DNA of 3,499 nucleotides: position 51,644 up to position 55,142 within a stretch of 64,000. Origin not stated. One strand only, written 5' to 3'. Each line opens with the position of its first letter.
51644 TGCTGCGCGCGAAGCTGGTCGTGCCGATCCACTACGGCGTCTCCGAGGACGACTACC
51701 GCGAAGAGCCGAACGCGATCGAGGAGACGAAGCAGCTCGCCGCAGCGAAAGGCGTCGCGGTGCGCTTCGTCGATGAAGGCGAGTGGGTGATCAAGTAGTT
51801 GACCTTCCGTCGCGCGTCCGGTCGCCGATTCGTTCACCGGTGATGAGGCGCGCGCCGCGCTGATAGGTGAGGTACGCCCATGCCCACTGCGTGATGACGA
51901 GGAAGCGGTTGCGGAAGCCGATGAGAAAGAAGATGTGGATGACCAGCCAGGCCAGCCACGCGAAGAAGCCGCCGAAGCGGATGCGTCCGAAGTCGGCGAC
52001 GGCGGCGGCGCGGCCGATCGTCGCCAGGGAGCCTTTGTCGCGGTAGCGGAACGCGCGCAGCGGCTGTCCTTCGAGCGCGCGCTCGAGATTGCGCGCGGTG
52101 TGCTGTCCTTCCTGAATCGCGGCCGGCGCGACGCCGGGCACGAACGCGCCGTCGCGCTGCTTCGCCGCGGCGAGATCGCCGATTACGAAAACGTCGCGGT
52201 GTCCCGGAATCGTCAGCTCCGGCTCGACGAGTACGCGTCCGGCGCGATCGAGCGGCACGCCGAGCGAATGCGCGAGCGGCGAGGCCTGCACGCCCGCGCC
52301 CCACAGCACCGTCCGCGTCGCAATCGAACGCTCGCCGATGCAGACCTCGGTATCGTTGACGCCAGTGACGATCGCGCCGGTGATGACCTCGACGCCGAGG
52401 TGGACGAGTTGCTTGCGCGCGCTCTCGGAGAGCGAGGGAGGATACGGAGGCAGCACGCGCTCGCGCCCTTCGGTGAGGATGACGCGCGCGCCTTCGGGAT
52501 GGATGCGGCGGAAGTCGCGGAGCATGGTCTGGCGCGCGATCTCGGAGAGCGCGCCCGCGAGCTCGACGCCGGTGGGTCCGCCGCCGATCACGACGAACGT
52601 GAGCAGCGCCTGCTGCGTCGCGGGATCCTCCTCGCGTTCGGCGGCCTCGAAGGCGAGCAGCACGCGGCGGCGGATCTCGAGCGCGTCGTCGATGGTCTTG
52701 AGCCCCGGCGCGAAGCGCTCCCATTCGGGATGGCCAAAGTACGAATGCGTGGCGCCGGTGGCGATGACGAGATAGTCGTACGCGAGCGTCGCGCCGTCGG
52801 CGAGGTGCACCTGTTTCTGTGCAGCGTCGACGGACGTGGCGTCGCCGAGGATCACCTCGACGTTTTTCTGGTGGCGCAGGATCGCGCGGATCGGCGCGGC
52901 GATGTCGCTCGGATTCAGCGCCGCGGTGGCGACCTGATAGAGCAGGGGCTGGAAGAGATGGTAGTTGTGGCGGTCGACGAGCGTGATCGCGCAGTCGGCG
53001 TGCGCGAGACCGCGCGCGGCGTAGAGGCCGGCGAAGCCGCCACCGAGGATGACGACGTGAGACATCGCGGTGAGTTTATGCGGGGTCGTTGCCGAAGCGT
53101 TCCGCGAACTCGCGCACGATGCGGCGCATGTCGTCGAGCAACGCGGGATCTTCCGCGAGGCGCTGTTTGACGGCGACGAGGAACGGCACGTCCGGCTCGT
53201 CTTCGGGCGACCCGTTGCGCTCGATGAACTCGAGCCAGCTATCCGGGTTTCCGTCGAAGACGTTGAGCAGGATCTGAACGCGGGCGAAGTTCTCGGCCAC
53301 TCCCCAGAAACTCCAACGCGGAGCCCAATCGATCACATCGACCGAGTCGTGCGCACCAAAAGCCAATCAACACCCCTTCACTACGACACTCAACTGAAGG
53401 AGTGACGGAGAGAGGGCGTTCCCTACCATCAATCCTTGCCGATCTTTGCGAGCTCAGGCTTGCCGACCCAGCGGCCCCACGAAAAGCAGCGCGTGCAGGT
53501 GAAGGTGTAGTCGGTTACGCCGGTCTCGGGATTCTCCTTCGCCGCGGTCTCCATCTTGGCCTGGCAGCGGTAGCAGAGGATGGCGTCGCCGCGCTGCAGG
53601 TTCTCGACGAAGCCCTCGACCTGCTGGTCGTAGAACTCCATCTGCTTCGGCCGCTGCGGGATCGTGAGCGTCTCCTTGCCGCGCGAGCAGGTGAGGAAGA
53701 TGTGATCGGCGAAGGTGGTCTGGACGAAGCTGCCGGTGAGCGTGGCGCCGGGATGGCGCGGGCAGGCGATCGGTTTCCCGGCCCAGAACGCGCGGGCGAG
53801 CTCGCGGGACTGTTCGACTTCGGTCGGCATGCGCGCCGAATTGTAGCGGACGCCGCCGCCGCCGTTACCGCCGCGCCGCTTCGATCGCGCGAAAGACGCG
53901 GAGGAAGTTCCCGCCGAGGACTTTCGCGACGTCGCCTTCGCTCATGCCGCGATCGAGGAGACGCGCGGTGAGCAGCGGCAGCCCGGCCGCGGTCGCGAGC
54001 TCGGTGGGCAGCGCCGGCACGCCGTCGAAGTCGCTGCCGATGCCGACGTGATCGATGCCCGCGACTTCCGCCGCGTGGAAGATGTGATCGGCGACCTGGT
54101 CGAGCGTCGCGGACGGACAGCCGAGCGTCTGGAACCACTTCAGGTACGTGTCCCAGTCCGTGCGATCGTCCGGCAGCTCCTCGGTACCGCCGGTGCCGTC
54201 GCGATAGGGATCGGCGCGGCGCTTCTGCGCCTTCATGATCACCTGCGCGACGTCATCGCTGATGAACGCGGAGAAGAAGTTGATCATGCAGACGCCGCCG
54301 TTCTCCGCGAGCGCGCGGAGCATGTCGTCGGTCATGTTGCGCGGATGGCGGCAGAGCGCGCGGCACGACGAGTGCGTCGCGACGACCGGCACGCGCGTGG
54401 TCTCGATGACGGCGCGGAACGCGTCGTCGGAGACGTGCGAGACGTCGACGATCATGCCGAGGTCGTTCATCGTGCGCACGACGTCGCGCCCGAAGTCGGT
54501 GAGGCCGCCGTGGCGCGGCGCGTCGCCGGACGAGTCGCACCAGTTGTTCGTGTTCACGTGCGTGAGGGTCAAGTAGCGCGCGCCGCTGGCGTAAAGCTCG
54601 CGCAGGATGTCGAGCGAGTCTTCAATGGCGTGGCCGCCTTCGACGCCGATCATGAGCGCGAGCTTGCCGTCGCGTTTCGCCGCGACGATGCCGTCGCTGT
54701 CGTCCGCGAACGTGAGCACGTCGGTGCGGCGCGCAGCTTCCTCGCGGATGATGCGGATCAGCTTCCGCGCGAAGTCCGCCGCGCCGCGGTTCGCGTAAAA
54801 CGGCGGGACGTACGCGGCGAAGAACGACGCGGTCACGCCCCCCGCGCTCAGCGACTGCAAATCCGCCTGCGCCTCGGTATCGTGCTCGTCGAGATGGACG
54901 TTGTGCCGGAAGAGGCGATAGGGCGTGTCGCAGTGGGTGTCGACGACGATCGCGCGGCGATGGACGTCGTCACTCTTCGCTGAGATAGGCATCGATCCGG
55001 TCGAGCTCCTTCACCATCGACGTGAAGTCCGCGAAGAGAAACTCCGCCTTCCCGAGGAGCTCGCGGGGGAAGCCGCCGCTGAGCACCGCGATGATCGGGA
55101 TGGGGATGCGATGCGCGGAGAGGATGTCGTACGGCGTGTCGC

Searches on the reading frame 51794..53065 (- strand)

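Call 51: search_protein_families(library=pfam, proteins=[window:51794-53065:-], max_evalue=0.01)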
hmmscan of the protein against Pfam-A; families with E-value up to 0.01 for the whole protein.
window:51794-53065:- (424 aa): 12 families
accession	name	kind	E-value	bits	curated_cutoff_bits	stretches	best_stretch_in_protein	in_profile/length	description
PF07992.20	Pyr_redox_2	-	6.9e-51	173.8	26.1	1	3-320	2-291/291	Pyridine nucleotide-disulphide oxidoreductase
PF00070.33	Pyr_redox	-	3.3e-15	56.8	22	2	157-239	2-69/82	Pyridine nucleotide-disulphide oxidoreductase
PF22366.1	NDH2_C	-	6.2e-10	39.5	27.7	1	344-399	2-58/62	NDH2 C-terminal domain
PF01134.28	GIDA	-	5.4e-08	32.7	22.1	0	53-108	95-156/391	Glucose inhibited division protein A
PF01266.30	DAO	-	1.5e-07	31.7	27.9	1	3-33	1-31/353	FAD dependent oxidoreductase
PF13454.12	NAD_binding_9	-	2.1e-07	31.5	21.8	0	56-105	103-154/155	FAD-NAD(P)-binding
PF03486.20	HI0933_like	-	2.3e-06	27.7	50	1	3-34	2-33/244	HI0933-like protein Rossmann domain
PF13450.12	NAD_binding_8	-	1.5e-05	25.6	21.9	1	6-34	1-29/68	NAD(P)-binding Rossmann-like domain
PF01494.25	FAD_binding_3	-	0.00017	21.4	22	0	3-35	3-35/349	FAD binding domain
PF13738.12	Pyr_redox_3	-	0.00038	20.2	30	0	3-107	166-269/305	Pyridine nucleotide-disulphide oxidoreductase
PF01946.23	Thi4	-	0.0062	16.2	26.2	0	2-33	18-50/235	Thi4 family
PF02254.24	TrkA_N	-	0.0083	16.9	23.8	0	4-33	1-30/116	TrkA-N domain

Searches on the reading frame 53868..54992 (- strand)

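Call 51: search_protein_families(library=pfam, proteins=[window:53868-54992:-], max_evalue=0.01)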
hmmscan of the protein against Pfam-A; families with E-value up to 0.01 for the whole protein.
window:53868-54992:- (375 aa): 1 family
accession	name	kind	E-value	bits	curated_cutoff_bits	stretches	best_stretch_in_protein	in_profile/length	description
PF01244.27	Peptidase_M19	-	5.7e-105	351.4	26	1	10-368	2-318/319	Membrane dipeptidase (Peptidase family M19)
